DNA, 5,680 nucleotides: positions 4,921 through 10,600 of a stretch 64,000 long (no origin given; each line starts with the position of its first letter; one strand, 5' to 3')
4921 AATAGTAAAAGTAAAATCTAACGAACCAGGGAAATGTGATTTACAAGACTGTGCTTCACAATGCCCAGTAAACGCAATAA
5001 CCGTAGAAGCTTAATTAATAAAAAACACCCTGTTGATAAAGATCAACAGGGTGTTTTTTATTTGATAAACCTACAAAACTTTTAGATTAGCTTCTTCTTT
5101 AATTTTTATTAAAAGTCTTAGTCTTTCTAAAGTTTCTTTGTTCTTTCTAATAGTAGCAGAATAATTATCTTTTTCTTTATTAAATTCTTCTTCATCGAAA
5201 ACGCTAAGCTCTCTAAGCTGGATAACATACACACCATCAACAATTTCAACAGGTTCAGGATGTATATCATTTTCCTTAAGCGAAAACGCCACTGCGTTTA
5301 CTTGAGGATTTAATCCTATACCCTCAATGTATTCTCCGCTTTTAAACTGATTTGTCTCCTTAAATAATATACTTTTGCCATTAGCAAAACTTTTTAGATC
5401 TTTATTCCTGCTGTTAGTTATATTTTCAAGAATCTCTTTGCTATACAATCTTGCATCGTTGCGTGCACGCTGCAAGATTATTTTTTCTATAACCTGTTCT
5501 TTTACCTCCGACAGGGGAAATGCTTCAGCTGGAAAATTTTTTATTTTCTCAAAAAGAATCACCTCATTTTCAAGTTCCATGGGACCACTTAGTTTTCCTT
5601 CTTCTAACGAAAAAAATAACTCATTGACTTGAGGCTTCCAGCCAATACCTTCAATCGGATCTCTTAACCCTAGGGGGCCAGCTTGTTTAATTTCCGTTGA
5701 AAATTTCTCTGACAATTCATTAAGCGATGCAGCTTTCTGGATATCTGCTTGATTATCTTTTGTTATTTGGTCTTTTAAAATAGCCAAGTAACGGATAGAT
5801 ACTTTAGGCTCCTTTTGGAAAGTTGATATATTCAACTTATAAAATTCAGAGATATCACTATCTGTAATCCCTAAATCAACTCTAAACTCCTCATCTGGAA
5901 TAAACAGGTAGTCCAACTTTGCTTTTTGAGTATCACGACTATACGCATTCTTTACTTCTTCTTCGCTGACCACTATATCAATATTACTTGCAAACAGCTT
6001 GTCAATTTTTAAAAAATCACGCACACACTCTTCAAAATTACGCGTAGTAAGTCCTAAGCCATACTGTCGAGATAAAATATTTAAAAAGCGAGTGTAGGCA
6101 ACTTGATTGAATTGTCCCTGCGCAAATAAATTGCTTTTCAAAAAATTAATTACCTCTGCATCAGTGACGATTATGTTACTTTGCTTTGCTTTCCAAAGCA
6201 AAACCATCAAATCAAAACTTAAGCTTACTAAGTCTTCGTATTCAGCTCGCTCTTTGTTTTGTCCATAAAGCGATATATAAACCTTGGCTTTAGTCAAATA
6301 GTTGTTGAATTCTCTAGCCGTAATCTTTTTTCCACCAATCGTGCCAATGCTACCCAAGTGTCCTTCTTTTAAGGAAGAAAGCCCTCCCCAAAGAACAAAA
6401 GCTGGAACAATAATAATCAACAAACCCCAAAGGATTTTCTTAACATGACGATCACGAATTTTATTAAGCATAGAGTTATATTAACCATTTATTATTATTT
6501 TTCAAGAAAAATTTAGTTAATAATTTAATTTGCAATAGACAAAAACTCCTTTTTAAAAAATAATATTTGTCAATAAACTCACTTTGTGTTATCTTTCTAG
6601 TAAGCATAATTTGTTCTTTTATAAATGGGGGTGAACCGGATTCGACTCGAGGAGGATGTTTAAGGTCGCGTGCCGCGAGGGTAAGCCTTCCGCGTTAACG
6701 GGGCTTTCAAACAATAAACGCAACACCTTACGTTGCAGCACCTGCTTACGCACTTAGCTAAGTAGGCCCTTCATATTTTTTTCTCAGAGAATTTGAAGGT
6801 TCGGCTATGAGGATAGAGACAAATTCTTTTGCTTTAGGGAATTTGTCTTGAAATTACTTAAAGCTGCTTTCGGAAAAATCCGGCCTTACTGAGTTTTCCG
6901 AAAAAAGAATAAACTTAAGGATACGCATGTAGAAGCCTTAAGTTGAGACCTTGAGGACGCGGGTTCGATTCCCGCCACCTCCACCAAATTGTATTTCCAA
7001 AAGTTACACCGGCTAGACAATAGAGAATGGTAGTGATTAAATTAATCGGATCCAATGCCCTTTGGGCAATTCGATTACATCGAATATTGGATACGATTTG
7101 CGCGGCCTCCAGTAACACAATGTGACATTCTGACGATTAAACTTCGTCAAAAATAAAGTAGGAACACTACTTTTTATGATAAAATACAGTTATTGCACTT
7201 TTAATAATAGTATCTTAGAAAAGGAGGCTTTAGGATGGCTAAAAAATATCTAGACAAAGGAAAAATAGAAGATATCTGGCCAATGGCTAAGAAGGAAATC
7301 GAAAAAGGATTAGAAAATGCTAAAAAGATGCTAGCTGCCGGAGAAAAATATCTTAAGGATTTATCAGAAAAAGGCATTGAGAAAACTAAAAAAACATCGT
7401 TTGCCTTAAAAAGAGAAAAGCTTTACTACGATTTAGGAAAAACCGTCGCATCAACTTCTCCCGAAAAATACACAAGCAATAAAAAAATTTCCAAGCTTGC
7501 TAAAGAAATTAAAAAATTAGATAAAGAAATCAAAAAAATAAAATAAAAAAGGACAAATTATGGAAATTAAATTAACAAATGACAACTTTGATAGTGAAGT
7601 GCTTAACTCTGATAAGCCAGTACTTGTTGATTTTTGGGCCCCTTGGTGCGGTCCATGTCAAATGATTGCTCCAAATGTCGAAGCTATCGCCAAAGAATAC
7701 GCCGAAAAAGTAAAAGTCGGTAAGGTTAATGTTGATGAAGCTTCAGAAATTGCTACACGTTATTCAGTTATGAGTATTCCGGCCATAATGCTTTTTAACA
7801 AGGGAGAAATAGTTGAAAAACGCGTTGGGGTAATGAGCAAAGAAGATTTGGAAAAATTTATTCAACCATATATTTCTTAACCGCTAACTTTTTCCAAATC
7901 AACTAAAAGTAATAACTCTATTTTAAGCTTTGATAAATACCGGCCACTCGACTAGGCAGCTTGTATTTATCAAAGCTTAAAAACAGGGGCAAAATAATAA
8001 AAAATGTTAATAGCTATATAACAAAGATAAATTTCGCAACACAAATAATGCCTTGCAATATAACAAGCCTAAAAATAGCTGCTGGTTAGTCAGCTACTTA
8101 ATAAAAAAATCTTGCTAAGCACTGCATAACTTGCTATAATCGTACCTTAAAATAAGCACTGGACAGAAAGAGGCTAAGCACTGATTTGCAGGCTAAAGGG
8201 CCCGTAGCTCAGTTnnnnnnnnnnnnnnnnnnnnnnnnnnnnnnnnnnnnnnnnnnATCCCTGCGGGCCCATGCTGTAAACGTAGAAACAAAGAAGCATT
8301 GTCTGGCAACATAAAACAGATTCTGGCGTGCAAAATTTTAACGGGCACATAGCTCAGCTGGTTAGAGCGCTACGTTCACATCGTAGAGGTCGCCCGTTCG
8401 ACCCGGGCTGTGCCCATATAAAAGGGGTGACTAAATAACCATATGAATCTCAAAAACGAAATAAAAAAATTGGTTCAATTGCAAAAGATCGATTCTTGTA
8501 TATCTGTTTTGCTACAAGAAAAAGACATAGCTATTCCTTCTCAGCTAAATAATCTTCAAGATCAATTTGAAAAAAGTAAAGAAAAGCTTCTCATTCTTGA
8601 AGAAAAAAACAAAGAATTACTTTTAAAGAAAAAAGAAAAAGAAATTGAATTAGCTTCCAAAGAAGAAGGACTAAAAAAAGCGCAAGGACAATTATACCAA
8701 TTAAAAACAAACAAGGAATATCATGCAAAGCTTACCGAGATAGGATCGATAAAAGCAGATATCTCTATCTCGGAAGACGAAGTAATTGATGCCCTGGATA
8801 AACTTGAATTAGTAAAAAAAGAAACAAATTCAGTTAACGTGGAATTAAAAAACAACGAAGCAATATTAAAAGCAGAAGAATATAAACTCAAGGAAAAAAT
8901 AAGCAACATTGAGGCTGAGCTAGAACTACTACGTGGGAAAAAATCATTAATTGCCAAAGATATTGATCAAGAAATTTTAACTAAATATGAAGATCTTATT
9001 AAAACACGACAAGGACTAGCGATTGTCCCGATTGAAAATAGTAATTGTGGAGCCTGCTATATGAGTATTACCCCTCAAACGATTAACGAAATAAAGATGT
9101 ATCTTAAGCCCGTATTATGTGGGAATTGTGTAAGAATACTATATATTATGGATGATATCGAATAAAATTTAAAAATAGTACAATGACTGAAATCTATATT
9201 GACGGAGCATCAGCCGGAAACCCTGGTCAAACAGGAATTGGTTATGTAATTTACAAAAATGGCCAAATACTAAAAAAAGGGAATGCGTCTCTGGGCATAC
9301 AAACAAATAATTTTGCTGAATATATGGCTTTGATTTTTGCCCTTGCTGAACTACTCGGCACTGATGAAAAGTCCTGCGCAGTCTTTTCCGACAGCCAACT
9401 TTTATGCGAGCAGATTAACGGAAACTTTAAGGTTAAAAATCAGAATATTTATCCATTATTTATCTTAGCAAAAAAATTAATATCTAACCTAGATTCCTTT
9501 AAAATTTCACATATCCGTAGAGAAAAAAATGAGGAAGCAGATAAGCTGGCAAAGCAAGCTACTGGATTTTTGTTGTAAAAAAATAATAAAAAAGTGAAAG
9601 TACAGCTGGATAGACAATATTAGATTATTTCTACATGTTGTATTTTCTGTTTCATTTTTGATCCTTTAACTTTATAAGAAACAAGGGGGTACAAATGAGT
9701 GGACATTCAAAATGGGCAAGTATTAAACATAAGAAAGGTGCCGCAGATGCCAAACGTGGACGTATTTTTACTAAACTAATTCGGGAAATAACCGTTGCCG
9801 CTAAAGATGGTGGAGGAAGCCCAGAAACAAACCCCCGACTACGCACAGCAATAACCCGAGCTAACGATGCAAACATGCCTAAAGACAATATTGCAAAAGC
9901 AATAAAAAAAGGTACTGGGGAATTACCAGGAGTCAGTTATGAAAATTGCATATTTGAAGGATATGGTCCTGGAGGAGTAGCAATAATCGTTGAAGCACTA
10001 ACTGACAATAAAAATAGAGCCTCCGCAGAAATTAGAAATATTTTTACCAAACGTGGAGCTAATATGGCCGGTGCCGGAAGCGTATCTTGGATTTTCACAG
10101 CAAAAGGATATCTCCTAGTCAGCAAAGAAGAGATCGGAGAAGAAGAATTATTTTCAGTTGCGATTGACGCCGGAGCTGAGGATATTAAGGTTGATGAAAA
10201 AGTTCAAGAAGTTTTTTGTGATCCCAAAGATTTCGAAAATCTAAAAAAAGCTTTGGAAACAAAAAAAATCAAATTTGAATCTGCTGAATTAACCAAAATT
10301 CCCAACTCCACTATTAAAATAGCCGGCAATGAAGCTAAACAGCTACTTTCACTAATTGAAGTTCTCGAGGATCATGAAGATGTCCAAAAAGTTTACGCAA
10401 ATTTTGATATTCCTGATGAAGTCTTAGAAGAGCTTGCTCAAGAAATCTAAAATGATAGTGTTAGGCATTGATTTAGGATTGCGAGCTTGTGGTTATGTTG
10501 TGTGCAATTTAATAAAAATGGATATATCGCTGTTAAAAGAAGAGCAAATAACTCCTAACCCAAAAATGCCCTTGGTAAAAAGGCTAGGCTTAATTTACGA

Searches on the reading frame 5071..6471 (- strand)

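Call 61: search_protein_families(library=pfam, proteins=[window:5071-6471:-], max_evalue=0.00001)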
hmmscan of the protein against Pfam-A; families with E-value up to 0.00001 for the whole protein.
window:5071-6471:- (466 aa): 4 families
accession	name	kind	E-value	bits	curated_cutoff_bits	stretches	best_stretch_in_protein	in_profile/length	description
PF13624.11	SurA_N_3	-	7.2e-15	55.6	27.2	1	1-159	1-161/162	SurA-like N-terminal domain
PF13623.11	SurA_N_2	-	1.1e-11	45.2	28.5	1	2-130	1-145/145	SurA-like N-terminal domain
PF13145.12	Rotamase_2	-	5.7e-11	43.7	27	1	202-325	1-121/121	PPIC-type PPIASE domain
PF00639.27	Rotamase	-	6.6e-06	27.4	21.7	0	334-420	12-96/97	PPIC-type PPIASE domain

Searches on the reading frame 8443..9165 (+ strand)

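Call 61: search_protein_families(library=pfam, proteins=[window:8443-9165:+], max_evalue=0.00001)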
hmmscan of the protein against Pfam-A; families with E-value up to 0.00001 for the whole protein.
window:8443-9165:+ (240 aa): 1 family
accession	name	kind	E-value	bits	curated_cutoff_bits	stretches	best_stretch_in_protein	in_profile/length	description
PF02591.20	Zn_ribbon_9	-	1.5e-07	31.8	29.1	1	202-233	2-33/33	C4-type zinc ribbon domain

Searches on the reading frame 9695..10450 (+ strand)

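Call 61: search_protein_families(library=pfam, proteins=[window:9695-10450:+], max_evalue=0.00001)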
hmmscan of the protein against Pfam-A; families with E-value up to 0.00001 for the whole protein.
window:9695-10450:+ (251 aa): 2 families
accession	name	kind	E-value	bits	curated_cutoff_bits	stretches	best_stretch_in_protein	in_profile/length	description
PF01709.26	Transcrip_reg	-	3.5e-58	196.3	27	1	82-237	1-160/160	TACO1/YebC second and third domain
PF20772.2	TACO1_YebC_N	-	2.9e-33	114.6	36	1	5-76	1-73/73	TACO1/YebC protein N-terminal domain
